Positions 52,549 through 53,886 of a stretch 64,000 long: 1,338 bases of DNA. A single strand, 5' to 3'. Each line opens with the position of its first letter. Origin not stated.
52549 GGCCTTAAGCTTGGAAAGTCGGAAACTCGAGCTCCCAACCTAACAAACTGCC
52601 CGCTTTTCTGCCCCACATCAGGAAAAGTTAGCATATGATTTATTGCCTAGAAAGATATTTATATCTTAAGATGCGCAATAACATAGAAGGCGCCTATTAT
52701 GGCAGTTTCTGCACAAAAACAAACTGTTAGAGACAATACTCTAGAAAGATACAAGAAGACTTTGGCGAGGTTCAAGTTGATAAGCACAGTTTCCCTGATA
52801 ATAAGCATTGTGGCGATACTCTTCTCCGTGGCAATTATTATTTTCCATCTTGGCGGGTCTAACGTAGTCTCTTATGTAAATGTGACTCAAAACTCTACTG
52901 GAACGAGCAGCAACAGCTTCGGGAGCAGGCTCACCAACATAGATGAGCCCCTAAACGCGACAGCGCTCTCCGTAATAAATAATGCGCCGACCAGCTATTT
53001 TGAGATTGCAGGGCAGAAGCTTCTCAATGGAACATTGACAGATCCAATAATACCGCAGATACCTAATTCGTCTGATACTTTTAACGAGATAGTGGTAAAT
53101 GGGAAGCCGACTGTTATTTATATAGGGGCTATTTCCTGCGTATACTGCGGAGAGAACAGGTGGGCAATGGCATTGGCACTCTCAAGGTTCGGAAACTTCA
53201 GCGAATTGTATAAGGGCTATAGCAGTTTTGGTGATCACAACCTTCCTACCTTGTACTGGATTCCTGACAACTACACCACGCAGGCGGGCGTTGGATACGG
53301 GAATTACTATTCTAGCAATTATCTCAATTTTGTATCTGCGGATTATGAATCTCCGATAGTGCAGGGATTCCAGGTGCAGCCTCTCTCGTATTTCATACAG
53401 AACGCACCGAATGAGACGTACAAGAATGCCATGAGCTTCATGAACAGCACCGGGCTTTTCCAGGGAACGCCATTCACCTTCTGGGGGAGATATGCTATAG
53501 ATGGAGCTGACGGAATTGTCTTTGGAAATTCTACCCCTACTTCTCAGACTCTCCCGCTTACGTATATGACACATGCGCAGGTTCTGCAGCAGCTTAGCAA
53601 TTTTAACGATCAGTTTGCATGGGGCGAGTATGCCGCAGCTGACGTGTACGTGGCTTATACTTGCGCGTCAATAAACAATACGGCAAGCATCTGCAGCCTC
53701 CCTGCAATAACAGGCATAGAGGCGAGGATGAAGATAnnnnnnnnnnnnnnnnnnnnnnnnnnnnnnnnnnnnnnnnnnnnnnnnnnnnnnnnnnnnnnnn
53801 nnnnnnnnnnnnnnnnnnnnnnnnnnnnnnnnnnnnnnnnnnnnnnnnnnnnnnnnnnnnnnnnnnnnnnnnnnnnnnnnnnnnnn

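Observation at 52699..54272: Second DUF929-like CxxC protein coupled to a non-VKOR membrane protein with a C-G-C motif: a possible undescribed redox pair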

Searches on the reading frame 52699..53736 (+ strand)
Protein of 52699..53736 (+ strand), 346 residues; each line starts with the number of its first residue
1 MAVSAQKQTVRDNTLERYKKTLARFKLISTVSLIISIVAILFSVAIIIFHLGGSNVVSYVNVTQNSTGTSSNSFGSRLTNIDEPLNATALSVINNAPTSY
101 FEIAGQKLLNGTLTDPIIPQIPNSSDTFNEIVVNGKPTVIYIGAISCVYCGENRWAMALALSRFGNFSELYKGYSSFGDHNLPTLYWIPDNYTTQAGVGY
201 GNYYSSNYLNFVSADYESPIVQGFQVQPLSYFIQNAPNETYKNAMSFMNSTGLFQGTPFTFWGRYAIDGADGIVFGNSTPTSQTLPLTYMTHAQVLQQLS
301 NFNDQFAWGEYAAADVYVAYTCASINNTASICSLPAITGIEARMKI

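Call 3: search_protein_families(library=pfam, proteins=[window:52699-53736:+], max_evalue=1)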
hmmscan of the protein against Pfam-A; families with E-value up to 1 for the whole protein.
window:52699-53736:+ (346 aa): 3 families
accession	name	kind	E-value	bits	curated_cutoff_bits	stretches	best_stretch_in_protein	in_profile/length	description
PF06053.17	DUF929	-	9.4e-13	48.7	24.6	1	132-320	11-202/205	Domain of unknown function (DUF929)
PF07854.18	DUF1646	-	0.019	14.8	21.4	1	9-113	88-192/347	Protein of unknown function (DUF1646)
PF17319.7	DUF5362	-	0.1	12.9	25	1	4-51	47-94/94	Family of unknown function (DUF5362)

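Call 6: search_protein_families(library=ncbifam, proteins=[window:52699-53736:+], max_evalue=1)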
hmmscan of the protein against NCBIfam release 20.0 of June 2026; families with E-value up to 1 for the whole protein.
window:52699-53736:+ (346 aa): 0 families

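Call 64: search_solved_structures(query=A5, max_evalue=10, show_alignments=2)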
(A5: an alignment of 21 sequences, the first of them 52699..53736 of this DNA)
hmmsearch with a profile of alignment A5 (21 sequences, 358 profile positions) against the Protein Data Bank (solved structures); distinct sequences matched with E-value up to 10: 0.

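Call 65: find_homologous_proteins(query=window:52699-53736:+, max_evalue=0.00001)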
Query window:52699-53736:+ (346 aa): 618 proteins with E <= 0.00001 among 2979 candidates; the best 120 are listed.
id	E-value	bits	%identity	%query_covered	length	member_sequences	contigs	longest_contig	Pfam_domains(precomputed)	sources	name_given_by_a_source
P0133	8.7e-212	720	92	100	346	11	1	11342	PF06053.18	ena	-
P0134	3.0e-133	462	73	77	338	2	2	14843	PF06053.18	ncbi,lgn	-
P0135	1.0e-132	460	71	80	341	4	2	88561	PF06053.18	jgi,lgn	-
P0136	1.5e-132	460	72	79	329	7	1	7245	PF06053.18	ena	-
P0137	1.9e-132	460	71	77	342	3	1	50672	PF06053.18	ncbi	ncbi:MAG: DUF929 family protein [Candidatus Micrarchaeia archaeon]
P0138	1.5e-131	457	71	77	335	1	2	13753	PF06053.18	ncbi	ncbi:MAG: DUF929 family protein [Candidatus Micrarchaeaceae archaeon]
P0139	3.9e-130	452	73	79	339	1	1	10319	PF06053.18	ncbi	ncbi:MAG: DUF929 family protein [Candidatus Micrarchaeaceae archaeon]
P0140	1.3e-129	450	72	77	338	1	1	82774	PF06053.18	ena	-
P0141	3.0e-129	449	66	89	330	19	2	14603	PF06053.18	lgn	-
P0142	2.2e-127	443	58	99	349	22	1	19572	PF06053.18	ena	-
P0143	4.0e-127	442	62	94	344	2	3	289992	PF06053.18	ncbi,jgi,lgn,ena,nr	ncbi:DUF929 family protein [Candidatus Marsarchaeota archaeon]|jgi:hypothetical protein|nr:DUF929 fa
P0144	5.7e-127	442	69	77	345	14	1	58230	PF06053.18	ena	-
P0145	1.4e-126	440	68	80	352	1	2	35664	PF06053.18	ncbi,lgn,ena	-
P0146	3.3e-126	439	70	79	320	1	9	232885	PF06053.18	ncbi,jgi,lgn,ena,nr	ncbi:MAG: DUF929 domain-containing protein [Candidatus Marsarchaeota archaeon]|jgi:hypothetical prot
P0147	7.9e-126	438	60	96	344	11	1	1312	PF06053.18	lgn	-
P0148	2.2e-125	436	60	92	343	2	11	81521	PF06053.18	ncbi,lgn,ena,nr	ncbi:MAG: DUF929 domain-containing protein [Candidatus Marsarchaeota archaeon]|nr:DUF929 domain-cont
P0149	3.8e-125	436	67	82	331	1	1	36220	PF06053.18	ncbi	ncbi:MAG: DUF929 family protein [Methanothrix sp.]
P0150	4.1e-125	435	67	83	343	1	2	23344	PF06053.18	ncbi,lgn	-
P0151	1.2e-124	434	67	82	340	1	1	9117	PF06053.18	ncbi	-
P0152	2.0e-124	433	62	92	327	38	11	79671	PF06053.18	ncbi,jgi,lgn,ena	jgi:hypothetical protein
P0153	3.6e-124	432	69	76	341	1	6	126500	PF06053.18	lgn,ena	-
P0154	9.8e-124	431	69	79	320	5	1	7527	PF06053.18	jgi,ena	-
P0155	5.1e-122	425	58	99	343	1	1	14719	PF06053.18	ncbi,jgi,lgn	-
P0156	9.4e-122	424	60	90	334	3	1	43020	PF06053.18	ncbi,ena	-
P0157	9.6e-122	424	63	89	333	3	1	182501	PF06053.18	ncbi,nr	ncbi:MAG: DUF929 domain-containing protein [Candidatus Marsarchaeota archaeon]|nr:DUF929 domain-cont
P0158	2.0e-121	423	64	82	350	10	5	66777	PF06053.18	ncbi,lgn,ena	-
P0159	1.7e-120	420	67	79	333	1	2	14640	PF06053.18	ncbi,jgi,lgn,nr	ncbi:MAG: DUF929 domain-containing protein [Candidatus Marsarchaeota archaeon]|nr:DUF929 domain-cont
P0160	2.7e-120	420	58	95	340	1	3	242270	PF06053.18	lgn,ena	-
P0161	7.0e-120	418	67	78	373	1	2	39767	PF06053.18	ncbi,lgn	-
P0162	1.0e-119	418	66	80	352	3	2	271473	PF06053.18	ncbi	-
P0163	2.1e-119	417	56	99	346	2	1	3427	PF06053.18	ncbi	-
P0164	7.5e-119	415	64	82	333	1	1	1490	PF06053.18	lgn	-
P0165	1.1e-117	411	56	95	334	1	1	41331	PF06053.18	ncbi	-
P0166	2.6e-117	410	68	77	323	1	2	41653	PF06053.18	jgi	jgi:hypothetical protein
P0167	3.6e-116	406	56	93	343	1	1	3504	PF06053.18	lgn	-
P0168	5.1e-116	406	55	98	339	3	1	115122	PF06053.18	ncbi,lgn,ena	-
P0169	5.1e-116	406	65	78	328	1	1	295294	PF06053.18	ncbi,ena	-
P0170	9.6e-116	405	64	78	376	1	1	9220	PF06053.18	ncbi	-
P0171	4.3e-115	402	65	79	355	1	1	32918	PF06053.18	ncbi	-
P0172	5.9e-115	402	60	87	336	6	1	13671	PF06053.18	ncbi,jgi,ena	jgi:hypothetical protein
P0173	9.3e-115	401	57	91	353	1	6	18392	PF06053.18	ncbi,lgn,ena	-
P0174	1.1e-114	401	66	79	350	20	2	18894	PF06053.18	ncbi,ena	-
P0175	1.2e-114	401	57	91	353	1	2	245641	PF06053.18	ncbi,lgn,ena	-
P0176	1.3e-114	401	62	82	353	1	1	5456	PF06053.18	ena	-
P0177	2.5e-114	400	57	91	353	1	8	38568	PF06053.18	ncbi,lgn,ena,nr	ncbi:MAG: DUF929 family protein [Candidatus Micrarchaeaceae archaeon]|nr:DUF929 domain-containing pr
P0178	2.7e-114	400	64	79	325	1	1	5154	PF06053.18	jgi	-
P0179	3.3e-114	400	65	78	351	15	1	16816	PF06053.18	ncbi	-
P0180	8.1e-114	398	64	79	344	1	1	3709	PF06053.18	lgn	-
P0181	8.8e-114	398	57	91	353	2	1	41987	PF06053.18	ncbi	ncbi:MAG: DUF929 family protein [Candidatus Micrarchaeaceae archaeon]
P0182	1.1e-113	398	54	99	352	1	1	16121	PF06053.18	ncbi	ncbi:MAG: DUF929 family protein [Candidatus Micrarchaeia archaeon]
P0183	2.4e-113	397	64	79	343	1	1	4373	PF06053.18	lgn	-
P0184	2.6e-113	397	63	80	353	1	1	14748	PF06053.18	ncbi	ncbi:MAG: DUF929 family protein [Candidatus Micrarchaeaceae archaeon]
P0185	2.7e-113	397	61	83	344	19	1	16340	PF06053.18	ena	-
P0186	4.0e-113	396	55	95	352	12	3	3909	PF06053.18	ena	-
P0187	1.0e-112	395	63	77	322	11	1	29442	PF06053.18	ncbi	-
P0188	1.1e-112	395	57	91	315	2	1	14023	PF06053.18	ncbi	-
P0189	1.5e-112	394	62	79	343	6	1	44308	PF06053.18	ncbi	-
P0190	1.7e-112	394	62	79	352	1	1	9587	PF06053.18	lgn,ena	-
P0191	2.6e-112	393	54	98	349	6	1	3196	PF06053.18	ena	-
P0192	8.0e-112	392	61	81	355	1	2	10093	PF06053.18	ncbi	-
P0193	1.7e-111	391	53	97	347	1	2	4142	PF06053.18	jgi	jgi:hypothetical protein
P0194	2.4e-111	390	61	80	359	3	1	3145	PF06053.18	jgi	-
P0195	3.7e-111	390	53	96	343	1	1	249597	PF06053.18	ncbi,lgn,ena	-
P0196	5.3e-111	389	64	79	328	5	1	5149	PF06053.18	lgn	-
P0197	6.1e-111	389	54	93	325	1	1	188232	PF06053.18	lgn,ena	-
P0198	7.4e-111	389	64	79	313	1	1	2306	PF06053.18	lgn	-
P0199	1.1e-110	388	61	77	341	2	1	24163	PF06053.18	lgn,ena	-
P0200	1.5e-110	388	59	82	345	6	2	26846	PF06053.18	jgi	-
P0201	3.3e-110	386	55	94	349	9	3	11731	PF06053.18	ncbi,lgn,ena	-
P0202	4.5e-110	386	54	95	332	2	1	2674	PF06053.18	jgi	jgi:hypothetical protein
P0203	6.4e-110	385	61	78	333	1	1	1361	PF06053.18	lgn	-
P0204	7.3e-110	385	55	92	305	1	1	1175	PF06053.18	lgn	-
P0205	2.5e-109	384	63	78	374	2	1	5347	PF06053.18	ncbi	ncbi:MAG: DUF929 family protein [Candidatus Micrarchaeaceae archaeon]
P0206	3.4e-109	383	54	95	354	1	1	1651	PF06053.18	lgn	-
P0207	3.9e-109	383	53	98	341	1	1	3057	PF06053.18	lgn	-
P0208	6.4e-109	382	60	82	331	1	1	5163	PF06053.18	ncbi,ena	-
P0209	8.8e-109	382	51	95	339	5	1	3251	PF06053.18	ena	-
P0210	2.4e-108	380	63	79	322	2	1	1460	PF06053.18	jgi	-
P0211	4.0e-108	380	64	78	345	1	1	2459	PF06053.18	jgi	jgi:hypothetical protein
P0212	9.2e-108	378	61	77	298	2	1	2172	PF06053.18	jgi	jgi:hypothetical protein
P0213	9.9e-108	378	62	76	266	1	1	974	PF06053.18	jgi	jgi:hypothetical protein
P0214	1.0e-107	378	61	79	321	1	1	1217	PF06053.18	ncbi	-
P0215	1.7e-107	378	53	95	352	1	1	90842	PF06053.18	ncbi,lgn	-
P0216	3.4e-107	377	54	92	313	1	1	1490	PF06053.18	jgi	jgi:hypothetical protein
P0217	3.6e-107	376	62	77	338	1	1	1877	PF06053.18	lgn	-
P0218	6.2e-107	376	52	92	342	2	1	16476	PF06053.18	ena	-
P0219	6.6e-107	376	50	95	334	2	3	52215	PF06053.18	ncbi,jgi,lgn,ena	jgi:hypothetical protein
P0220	8.4e-107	375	59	79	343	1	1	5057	PF06053.18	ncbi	-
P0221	9.1e-107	375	52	95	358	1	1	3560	PF06053.18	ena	-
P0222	1.6e-106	374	60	82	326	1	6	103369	PF06053.18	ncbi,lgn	-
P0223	5.0e-106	373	59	83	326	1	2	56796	PF06053.18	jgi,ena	jgi:uncharacterized membrane protein YobD (UPF0266 family)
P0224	6.5e-106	372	63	79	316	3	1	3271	PF06053.18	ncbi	-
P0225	2.2e-105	371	50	97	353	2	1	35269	PF06053.18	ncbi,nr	ncbi:MAG: DUF929 domain-containing protein [Candidatus Marsarchaeota archaeon]|nr:DUF929 domain-cont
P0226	2.2e-105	371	51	99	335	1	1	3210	PF06053.18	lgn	-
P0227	3.4e-105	370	63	77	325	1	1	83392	PF06053.18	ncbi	-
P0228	3.6e-105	370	51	92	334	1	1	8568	PF06053.18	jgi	jgi:hypothetical protein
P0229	4.2e-105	370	62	77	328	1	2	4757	PF06053.18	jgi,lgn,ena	jgi:hypothetical protein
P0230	1.2e-104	368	63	77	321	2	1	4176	PF06053.18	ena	-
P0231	1.4e-104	368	55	93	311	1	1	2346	PF06053.18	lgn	-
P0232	2.6e-104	367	59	79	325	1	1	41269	PF06053.18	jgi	jgi:hypothetical protein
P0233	2.6e-104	367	59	78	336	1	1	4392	PF06053.18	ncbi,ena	-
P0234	1.7e-103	364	55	88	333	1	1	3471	PF06053.18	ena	-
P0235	2.0e-103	364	52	94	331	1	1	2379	PF06053.18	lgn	-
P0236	2.3e-103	364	50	96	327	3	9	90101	PF06053.18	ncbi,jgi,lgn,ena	jgi:hypothetical protein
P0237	3.3e-103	363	54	91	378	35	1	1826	PF06053.18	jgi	-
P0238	7.7e-103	362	51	96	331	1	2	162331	PF06053.18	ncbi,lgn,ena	-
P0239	7.9e-103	362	57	84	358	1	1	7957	PF06053.18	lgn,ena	-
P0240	8.2e-103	362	49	94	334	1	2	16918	PF06053.18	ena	-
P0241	8.5e-103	362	51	97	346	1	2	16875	PF06053.18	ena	-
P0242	5.6e-102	359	57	80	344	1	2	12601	PF06053.18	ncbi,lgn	-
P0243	1.1e-101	358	62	79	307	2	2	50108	PF06053.18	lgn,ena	-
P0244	1.5e-101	358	57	82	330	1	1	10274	PF06053.18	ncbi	-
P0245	2.4e-101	357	62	71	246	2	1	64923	PF06053.18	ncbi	ncbi:MAG: DUF929 family protein [Candidatus Micrarchaeia archaeon]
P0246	4.8e-101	356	49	97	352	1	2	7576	PF06053.18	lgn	-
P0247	7.6e-101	356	59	84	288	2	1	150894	PF06053.18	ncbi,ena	-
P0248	7.8e-101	356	49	97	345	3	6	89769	PF06053.18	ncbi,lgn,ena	-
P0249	1.2e-100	355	55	86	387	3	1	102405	PF06053.18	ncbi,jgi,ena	-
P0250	8.0e-100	352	57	79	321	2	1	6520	PF06053.18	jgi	jgi:hypothetical protein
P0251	9.0e-100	352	58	78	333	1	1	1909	PF06053.18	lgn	-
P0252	4.2e-99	350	52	93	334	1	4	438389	PF06053.18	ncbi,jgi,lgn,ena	jgi:hypothetical protein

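Call 66: find_encoding_contigs(protein=P0143, flank=5000, max_places=1)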
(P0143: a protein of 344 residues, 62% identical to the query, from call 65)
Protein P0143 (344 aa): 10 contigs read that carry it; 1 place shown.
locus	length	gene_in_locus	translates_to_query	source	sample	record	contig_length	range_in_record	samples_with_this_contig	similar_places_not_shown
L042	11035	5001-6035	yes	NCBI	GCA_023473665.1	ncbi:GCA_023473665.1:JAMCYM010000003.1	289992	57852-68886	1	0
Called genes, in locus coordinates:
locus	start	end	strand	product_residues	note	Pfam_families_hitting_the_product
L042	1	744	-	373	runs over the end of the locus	PF13439:Glyco_transf_4, PF20706:GT4-conflict (weak), PF00534:Glycos_transf_1, PF13692:Glyco_trans_1_4, PF13524:Glyco_trans_1_2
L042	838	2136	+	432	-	PF02881:SRP54_N, PF00448:SRP54, PF01656:CbiA (weak), PF02978:SRP_SPB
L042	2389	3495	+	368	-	PF01926:MMR_HSR1, PF02421:FeoB_N, PF16897:MMR_HSR1_Xtn, PF02824:TGS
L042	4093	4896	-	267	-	PF01026:TatD_DNase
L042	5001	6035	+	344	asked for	PF06053:DUF929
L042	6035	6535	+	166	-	-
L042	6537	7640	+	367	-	PF02830:V4R (weak)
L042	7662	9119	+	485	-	PF00344:SecY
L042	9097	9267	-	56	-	-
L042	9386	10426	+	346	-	-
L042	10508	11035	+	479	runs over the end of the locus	PF01406:tRNA-synt_1e, PF09334:tRNA-synt_1g (faint), PF00133:tRNA-synt_1 (weak), PF09190:DALR_2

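Call 67: find_encoding_contigs(protein=P0146, flank=5000, max_places=1)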
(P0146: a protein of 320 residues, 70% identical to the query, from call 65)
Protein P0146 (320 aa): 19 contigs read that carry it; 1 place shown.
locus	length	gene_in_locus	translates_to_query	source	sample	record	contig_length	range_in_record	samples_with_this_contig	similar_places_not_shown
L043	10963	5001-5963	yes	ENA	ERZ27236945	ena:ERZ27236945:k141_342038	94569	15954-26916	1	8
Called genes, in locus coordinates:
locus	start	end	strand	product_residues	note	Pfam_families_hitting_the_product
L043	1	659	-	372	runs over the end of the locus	PF13439:Glyco_transf_4, PF00534:Glycos_transf_1, PF13692:Glyco_trans_1_4, PF20706:GT4-conflict, PF13524:Glyco_trans_1_2 (weak)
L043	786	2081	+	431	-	PF01656:CbiA (faint), PF02881:SRP54_N, PF00448:SRP54, PF13207:AAA_17 (weak), PF02978:SRP_SPB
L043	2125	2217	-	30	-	-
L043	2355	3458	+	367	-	PF03193:RsgA_GTPase (faint), PF01926:MMR_HSR1, PF02421:FeoB_N, PF16897:MMR_HSR1_Xtn, PF02824:TGS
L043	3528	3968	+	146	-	-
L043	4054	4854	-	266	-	PF01026:TatD_DNase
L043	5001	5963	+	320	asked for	PF06053:DUF929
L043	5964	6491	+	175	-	-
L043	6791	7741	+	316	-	PF02830:V4R (weak)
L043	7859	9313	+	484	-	PF00344:SecY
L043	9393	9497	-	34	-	-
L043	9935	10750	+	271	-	-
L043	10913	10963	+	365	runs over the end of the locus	PF05559:DUF763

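Call 79: predict_structure(alignment_id=A6)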
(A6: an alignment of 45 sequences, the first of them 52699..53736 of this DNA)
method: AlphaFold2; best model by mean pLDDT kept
length: 346 residues; sequences in the alignment: 45
mean_pLDDT: 88.0   pTM: 0.77
mean pLDDT of the five models: 88.0, 85.9, 85.9, 85.4, 84.6
residues with pLDDT >= 90: 237; 70-90: 65; 50-70: 19; < 50: 25
segments of 3 or more residues with pLDDT < 50: 53-75
pLDDT, mean of each block of 10 residues (from residue 1): 54 80 92 95 82 45 39 56 96 98 98 93 95 97 91 94 98 79 93 93 98 94 86 98 98 95 93 85 85 96 96 98 97 98 97
secondary structure, 60 per line:
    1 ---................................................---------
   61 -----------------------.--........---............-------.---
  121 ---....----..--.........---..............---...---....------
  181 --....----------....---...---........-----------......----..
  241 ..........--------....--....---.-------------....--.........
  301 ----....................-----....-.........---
elements in order: H4-51 H87-94 H98-109 E136-144 H148-161 E165-167 E171-174 E183-186 E197-200 E204-206 E210-217 H229-234 H239-250 E259-262 E265-268 H286-289 H292-300 H305-324 H330-333 H335-343
